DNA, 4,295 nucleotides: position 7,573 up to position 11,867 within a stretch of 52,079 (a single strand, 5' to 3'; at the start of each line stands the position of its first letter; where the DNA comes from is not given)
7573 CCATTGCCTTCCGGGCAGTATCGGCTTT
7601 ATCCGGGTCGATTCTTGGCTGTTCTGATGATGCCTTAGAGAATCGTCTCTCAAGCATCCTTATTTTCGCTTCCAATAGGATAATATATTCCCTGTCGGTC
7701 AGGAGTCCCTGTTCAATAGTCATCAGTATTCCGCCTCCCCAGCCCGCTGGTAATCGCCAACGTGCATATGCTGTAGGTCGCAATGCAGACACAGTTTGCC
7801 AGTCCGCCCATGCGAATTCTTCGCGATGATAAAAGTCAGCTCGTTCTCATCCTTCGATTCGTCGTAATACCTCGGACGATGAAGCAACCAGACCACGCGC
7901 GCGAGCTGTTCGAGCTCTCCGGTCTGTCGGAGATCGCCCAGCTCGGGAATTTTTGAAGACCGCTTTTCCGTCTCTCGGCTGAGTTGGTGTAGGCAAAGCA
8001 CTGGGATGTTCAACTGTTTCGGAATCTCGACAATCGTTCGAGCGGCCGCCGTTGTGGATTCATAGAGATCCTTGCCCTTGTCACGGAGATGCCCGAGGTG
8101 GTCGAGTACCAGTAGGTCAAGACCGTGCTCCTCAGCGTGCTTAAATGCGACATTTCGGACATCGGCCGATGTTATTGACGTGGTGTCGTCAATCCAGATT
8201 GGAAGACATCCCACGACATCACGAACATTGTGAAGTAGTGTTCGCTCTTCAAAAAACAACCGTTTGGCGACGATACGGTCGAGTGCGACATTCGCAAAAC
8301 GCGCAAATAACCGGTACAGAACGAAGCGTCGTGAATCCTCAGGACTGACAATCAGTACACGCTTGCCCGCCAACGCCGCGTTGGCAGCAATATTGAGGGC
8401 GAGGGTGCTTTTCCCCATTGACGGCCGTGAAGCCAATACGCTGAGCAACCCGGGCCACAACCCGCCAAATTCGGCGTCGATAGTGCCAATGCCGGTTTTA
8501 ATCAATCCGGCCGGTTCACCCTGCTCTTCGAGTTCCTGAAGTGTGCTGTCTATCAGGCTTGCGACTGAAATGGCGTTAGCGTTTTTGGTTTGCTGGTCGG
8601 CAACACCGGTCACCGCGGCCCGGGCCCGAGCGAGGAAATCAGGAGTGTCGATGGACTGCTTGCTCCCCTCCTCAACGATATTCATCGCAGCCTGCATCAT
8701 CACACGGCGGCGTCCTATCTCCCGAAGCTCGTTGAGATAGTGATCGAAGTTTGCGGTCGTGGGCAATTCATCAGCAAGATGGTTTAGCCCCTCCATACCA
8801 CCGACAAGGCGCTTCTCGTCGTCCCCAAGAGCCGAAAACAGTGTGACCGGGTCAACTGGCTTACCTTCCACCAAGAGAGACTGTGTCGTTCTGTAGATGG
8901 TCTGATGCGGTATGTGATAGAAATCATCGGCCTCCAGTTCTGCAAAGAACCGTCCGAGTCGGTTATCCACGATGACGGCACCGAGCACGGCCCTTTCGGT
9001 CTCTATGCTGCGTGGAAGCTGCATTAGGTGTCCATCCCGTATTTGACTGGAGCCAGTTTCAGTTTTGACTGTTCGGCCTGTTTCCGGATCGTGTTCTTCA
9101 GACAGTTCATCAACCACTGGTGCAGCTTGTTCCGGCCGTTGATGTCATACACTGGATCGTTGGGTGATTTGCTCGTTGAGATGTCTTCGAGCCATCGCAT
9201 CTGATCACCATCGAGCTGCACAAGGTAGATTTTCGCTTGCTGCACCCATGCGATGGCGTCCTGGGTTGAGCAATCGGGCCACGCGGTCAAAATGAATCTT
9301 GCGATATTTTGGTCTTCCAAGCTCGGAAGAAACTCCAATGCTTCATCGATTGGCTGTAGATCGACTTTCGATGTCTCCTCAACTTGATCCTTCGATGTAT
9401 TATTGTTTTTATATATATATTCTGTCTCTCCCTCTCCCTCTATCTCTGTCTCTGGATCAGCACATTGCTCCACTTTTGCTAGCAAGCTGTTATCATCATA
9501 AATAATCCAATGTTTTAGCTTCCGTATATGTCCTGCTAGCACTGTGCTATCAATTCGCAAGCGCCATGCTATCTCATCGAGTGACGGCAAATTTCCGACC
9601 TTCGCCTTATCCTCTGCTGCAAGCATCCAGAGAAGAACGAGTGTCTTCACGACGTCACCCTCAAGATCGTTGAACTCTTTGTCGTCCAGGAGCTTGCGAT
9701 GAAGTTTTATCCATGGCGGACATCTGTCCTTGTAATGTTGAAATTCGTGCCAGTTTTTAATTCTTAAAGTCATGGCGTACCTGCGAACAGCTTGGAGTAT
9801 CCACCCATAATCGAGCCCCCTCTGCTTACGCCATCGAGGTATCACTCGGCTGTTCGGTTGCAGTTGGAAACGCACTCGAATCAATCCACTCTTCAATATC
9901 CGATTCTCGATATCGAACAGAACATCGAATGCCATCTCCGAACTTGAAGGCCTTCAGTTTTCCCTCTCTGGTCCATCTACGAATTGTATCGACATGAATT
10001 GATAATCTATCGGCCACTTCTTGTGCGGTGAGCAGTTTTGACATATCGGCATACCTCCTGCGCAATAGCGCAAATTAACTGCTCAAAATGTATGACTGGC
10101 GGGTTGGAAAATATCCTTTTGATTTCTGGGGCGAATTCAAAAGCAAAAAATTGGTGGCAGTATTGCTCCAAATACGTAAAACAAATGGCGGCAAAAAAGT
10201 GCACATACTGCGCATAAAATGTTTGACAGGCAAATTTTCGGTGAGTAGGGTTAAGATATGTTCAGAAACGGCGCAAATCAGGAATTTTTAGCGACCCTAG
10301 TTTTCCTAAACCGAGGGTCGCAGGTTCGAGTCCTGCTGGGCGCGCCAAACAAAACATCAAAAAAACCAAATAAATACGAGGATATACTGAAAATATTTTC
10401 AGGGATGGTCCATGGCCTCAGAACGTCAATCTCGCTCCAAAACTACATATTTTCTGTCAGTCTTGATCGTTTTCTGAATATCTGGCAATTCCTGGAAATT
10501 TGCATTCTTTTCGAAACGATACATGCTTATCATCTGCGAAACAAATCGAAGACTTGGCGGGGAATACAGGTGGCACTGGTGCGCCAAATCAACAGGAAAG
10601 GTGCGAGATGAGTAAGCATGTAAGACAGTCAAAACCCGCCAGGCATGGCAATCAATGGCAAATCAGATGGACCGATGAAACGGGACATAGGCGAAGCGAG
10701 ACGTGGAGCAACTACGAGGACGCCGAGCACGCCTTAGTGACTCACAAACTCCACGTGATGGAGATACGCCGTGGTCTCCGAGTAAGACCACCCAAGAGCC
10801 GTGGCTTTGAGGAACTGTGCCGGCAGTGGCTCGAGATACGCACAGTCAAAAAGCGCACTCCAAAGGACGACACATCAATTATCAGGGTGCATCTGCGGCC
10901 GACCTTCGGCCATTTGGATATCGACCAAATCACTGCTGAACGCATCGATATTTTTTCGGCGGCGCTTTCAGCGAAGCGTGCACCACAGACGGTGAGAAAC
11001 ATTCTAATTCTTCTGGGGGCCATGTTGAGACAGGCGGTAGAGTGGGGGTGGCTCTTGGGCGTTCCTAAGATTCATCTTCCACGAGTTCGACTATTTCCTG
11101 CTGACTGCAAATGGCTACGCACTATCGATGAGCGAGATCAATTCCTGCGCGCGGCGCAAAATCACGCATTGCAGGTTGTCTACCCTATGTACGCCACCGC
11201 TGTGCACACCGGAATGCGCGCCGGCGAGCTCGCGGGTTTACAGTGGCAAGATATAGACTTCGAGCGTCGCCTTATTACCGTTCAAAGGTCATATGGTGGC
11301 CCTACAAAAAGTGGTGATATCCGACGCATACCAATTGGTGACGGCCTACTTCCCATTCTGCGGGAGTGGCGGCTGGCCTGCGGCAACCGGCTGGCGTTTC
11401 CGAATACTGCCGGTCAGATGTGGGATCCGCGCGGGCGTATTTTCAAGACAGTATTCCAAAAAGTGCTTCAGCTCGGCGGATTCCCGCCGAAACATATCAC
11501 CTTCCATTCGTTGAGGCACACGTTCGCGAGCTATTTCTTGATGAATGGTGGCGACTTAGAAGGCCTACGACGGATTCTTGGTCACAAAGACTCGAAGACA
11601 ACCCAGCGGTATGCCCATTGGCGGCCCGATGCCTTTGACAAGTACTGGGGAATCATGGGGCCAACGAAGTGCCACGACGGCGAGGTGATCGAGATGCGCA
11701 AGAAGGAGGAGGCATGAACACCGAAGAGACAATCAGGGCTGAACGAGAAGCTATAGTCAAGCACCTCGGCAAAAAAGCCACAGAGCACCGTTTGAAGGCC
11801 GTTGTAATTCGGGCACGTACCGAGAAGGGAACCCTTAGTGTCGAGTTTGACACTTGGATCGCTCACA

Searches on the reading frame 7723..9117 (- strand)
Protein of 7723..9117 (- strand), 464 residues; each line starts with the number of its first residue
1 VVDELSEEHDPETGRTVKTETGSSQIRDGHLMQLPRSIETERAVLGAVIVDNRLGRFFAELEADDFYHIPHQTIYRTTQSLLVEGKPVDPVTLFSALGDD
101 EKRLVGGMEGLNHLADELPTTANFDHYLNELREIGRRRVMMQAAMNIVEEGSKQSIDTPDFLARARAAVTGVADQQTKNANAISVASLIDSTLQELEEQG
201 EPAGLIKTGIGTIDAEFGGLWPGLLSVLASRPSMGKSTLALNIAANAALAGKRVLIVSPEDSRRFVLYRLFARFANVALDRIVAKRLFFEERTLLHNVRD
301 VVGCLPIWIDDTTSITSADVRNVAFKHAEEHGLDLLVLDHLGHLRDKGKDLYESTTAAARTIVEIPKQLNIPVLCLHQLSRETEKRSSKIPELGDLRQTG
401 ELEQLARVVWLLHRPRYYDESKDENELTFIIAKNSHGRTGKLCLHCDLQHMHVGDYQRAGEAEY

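Call 51: search_protein_families(library=pfam, proteins=[window:7723-9117:-], max_evalue=0.001)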
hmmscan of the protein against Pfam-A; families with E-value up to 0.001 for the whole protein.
window:7723-9117:- (464 aa): 3 families
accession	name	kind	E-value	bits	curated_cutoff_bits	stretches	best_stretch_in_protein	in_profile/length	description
PF03796.21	DnaB_C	-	7.4e-52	176.7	27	1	206-449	2-249/255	DnaB-like helicase C terminal domain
PF00772.26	DnaB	-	7e-22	77.9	23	1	34-133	2-103/103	DnaB-like helicase N terminal domain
PF13481.12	AAA_25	-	4.2e-11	43.3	27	1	217-382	26-193/195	AAA domain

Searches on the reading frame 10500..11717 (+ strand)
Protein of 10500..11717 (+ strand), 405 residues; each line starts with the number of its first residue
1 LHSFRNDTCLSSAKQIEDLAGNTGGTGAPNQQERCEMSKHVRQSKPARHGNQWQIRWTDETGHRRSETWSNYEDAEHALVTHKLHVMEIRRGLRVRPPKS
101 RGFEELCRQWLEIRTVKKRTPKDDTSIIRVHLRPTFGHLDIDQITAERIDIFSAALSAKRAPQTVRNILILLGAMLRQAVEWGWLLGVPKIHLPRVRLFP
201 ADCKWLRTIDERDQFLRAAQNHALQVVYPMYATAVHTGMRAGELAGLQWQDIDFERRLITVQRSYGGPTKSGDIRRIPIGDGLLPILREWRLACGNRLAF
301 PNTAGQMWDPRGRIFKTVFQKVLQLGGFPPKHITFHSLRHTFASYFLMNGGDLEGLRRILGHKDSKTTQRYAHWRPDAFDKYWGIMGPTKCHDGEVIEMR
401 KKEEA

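Call 51: search_protein_families(library=pfam, proteins=[window:10500-11717:+], max_evalue=0.001)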
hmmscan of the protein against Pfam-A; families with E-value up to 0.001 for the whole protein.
window:10500-11717:+ (405 aa): 3 families
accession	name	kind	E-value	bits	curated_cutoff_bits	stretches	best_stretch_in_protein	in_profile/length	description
PF00589.27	Phage_integrase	-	4.5e-27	95.4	27.1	1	213-374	9-168/172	Phage integrase family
PF22022.2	Phage_int_M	-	3.1e-05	24.5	27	1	103-185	1-85/96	Phage integrase central domain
PF14659.12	Phage_int_SAM_3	-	7.4e-05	23.3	22.6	1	103-149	2-50/58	Phage integrase, N-terminal SAM-like domain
